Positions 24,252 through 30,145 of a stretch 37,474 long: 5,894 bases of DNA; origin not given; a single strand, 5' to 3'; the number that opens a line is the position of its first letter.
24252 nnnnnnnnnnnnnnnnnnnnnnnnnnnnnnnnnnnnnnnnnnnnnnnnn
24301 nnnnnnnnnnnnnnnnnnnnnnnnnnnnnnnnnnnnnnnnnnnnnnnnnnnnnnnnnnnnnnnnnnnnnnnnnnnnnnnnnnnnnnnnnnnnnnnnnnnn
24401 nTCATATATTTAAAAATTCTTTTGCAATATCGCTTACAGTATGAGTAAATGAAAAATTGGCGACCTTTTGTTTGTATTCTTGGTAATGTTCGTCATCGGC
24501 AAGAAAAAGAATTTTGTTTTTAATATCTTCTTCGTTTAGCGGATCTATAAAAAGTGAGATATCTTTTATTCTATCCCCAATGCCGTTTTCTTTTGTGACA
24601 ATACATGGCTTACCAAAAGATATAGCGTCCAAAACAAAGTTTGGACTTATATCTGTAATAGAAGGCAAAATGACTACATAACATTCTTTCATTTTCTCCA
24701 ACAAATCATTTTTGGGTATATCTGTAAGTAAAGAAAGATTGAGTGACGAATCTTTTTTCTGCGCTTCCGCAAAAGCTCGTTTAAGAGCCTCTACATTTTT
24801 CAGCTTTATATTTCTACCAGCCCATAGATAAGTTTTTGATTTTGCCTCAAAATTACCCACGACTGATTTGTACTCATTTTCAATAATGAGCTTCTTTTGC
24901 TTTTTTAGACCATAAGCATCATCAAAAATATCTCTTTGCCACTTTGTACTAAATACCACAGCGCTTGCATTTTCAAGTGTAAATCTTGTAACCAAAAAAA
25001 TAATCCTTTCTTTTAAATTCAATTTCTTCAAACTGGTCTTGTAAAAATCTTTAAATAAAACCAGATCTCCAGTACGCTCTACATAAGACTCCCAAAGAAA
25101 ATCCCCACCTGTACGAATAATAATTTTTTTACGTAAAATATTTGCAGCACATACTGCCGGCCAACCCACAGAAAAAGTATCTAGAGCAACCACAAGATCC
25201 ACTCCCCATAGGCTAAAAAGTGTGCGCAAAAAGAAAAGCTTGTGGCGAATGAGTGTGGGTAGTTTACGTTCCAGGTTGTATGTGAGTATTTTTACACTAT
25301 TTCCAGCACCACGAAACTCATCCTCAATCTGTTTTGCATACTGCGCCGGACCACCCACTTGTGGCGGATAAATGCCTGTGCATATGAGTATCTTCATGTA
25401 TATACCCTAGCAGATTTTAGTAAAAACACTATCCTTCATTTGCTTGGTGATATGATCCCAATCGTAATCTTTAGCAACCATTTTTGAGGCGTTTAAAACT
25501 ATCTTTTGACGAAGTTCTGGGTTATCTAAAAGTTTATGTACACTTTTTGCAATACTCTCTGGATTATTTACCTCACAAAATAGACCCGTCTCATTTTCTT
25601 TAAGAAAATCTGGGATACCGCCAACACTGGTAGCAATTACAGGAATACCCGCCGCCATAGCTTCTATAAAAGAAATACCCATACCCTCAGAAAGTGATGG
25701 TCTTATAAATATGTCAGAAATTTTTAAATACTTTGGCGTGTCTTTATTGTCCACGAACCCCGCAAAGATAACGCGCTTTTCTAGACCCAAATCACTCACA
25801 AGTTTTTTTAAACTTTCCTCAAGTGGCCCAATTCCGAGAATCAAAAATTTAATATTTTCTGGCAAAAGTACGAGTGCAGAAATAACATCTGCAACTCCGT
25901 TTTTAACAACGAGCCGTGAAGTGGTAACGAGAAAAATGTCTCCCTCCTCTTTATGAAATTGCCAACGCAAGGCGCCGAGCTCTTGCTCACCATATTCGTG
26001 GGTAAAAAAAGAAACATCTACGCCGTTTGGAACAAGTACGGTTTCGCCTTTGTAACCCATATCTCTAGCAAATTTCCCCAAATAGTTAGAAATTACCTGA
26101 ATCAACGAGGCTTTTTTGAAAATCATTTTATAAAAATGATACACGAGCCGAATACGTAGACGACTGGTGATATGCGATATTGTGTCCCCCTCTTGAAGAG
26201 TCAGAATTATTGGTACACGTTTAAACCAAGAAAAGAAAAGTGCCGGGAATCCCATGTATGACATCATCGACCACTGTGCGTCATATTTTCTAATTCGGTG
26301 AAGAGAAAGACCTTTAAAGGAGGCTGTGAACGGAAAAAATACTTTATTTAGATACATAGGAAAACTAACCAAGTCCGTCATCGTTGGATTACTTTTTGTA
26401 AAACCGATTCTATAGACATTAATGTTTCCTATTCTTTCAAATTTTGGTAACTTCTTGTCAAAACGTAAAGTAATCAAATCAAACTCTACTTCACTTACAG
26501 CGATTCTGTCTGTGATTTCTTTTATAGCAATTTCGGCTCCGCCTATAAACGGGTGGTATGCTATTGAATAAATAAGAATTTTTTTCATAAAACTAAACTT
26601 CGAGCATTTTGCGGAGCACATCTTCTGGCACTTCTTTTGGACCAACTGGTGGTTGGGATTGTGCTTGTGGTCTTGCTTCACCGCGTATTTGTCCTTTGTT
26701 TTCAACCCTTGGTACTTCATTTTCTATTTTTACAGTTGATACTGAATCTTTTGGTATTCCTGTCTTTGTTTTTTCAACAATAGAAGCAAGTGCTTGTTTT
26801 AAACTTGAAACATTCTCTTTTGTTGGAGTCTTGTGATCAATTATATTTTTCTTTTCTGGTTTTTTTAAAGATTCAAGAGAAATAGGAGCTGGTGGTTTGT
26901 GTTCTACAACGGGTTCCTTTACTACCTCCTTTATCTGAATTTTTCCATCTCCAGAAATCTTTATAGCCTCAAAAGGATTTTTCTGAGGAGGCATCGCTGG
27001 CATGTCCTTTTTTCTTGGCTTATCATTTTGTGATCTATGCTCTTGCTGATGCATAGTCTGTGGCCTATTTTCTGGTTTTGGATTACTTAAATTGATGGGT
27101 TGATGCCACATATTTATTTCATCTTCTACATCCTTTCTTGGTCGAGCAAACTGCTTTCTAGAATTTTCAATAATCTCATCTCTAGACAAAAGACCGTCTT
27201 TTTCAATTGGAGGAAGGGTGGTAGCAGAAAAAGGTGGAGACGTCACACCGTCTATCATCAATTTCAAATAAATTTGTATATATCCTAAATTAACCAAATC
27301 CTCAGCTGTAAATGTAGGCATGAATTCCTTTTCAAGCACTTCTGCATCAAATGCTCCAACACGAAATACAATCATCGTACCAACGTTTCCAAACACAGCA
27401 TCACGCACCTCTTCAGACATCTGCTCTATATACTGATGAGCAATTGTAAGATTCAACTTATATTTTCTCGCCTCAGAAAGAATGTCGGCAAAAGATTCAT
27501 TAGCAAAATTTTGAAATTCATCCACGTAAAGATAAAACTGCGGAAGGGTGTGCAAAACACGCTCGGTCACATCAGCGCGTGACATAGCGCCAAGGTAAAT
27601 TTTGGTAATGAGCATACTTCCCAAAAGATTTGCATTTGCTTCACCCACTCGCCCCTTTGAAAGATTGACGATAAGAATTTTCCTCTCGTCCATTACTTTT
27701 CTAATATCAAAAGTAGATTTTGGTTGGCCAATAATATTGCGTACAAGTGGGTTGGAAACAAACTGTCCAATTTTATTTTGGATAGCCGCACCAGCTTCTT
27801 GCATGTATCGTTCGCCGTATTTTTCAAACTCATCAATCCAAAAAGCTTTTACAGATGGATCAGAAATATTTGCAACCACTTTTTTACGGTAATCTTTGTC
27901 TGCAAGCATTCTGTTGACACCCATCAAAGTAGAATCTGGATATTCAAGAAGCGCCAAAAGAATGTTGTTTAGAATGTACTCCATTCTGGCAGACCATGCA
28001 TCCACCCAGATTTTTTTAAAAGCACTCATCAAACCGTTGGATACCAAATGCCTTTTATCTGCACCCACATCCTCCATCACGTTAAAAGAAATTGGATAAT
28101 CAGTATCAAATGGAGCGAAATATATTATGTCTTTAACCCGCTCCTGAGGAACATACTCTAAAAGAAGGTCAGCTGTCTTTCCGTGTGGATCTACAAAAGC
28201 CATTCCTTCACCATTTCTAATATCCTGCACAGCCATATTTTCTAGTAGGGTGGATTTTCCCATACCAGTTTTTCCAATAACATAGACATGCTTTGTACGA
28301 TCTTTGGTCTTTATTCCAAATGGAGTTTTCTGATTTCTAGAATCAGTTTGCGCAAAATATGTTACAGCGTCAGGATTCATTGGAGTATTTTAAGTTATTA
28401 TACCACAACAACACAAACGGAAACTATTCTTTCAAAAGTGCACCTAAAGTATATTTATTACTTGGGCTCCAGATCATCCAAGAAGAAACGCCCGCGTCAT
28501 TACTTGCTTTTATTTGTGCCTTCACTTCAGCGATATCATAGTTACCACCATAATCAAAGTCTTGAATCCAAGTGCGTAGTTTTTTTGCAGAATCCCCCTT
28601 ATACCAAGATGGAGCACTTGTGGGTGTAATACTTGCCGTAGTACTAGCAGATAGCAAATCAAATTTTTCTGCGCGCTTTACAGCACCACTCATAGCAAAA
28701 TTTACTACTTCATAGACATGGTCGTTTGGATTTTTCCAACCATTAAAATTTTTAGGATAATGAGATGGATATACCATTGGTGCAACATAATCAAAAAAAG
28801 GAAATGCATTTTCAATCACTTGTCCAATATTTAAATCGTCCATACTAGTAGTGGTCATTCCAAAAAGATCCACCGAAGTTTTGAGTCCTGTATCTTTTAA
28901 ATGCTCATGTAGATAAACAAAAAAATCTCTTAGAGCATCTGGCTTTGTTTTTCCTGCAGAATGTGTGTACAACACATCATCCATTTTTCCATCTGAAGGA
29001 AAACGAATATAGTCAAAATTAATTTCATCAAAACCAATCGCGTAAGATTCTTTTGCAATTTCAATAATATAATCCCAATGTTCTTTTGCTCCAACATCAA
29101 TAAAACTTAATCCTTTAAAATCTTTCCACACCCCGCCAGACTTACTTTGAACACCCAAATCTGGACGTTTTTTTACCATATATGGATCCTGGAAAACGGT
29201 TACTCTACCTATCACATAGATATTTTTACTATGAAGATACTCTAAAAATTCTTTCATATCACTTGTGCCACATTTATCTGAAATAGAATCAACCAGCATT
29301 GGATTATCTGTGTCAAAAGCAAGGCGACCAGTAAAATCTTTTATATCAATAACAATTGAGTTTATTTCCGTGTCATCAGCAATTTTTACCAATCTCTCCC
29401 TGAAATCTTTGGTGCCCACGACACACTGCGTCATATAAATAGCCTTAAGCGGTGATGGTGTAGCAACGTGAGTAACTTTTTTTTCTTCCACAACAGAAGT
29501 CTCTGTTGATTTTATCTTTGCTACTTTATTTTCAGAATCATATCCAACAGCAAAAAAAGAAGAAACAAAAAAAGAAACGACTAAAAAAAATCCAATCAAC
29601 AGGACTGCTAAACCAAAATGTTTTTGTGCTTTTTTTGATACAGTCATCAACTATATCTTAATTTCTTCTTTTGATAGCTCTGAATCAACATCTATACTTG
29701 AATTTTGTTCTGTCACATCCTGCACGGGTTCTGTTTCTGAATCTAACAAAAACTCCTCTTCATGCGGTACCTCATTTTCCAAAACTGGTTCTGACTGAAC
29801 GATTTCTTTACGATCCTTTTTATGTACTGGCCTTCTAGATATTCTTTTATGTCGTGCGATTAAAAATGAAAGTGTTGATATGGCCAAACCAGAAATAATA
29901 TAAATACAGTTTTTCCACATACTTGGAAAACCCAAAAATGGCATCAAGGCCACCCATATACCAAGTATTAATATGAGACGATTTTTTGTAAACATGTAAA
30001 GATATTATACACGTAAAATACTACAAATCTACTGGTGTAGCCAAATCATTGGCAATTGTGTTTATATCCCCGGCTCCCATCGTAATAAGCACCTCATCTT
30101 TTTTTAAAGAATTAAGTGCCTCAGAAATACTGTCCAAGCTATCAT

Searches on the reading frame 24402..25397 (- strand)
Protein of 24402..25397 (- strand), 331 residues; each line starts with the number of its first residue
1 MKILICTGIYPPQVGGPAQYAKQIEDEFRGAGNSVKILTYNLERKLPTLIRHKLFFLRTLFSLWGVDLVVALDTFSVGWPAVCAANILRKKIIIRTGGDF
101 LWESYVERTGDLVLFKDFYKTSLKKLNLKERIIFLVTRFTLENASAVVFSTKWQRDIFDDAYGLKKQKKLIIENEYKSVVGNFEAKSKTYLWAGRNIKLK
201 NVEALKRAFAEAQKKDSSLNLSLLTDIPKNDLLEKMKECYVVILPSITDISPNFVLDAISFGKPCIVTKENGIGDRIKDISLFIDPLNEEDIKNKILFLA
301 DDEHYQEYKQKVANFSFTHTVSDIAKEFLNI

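Call 84: search_protein_families(library=pfam, proteins=[window:24402-25397:-], max_evalue=0.00001)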
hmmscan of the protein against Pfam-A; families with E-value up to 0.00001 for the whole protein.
window:24402-25397:- (331 aa): 2 families
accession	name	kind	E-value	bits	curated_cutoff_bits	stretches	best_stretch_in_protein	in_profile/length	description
PF00534.26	Glycos_transf_1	-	1.2e-10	41.7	26.4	1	209-308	63-165/172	Glycosyl transferases group 1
PF13692.12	Glyco_trans_1_4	-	3.8e-08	34.2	27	1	225-302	65-142/142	Glycosyl transferases group 1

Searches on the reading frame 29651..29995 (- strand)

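Call 68: search_protein_families(library=pfam, proteins=[window:29651-29995:-], max_evalue=1)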
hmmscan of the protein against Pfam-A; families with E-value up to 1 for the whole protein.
window:29651-29995:- (114 aa): 1 family
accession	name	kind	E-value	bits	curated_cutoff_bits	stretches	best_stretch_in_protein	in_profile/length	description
PF03779.20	SPW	-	0.077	13.9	31.5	1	7-43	5-42/93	SPW repeat domain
